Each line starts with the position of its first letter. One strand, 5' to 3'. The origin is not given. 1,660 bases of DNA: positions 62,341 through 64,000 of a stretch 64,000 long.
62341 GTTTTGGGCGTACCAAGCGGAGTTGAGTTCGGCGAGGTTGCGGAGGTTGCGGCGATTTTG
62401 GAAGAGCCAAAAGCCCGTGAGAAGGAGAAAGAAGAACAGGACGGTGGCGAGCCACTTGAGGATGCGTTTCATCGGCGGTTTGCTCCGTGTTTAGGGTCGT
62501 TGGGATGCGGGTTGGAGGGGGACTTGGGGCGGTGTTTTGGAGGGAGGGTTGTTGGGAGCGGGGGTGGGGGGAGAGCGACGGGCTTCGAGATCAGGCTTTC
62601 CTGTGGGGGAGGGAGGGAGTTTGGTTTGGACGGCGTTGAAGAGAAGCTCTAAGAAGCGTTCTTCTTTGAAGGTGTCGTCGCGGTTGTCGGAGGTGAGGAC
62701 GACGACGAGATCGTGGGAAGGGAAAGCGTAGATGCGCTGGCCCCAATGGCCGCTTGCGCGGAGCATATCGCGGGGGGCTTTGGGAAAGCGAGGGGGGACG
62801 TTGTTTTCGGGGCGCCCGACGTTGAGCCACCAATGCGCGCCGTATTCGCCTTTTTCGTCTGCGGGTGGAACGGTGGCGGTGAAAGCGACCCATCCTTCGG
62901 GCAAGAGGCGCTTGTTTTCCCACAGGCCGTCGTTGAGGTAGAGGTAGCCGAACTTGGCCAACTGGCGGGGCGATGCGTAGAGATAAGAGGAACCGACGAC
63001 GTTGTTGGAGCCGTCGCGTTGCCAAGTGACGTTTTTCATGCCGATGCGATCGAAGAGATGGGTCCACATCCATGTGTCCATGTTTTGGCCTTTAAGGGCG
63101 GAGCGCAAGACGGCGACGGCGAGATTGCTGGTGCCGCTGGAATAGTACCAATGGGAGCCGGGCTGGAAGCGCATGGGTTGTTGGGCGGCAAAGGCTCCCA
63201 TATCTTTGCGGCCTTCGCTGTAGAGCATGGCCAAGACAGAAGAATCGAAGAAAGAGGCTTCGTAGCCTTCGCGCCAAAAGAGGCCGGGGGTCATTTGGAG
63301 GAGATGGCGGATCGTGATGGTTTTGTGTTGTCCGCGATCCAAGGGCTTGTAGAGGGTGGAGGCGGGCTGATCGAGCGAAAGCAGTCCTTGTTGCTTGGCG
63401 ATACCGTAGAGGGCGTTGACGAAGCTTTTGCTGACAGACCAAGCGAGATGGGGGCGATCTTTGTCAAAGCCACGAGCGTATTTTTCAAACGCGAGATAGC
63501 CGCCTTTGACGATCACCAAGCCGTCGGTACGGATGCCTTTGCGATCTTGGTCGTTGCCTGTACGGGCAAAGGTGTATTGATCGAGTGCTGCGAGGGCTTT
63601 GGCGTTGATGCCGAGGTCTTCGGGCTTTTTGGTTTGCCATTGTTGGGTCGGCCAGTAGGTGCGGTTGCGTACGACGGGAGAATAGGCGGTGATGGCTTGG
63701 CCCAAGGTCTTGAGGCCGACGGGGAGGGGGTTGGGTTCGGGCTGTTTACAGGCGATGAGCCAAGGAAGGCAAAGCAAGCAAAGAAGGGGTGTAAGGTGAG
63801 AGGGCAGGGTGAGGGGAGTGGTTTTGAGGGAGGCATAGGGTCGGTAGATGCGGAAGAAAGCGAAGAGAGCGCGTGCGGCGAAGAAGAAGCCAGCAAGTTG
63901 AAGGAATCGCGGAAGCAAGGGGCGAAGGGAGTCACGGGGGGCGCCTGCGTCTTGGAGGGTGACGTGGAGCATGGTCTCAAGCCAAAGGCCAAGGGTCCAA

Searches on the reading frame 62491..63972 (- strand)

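Call 38: search_protein_families(library=pfam, proteins=[window:62491-63972:-], max_evalue=0.001)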
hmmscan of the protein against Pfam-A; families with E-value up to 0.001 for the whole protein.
window:62491-63972:- (493 aa): 1 family
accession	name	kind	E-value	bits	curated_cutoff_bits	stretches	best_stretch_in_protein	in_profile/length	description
PF00144.29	Beta-lactamase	-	6.5e-33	114.7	27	1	142-432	9-312/329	Beta-lactamase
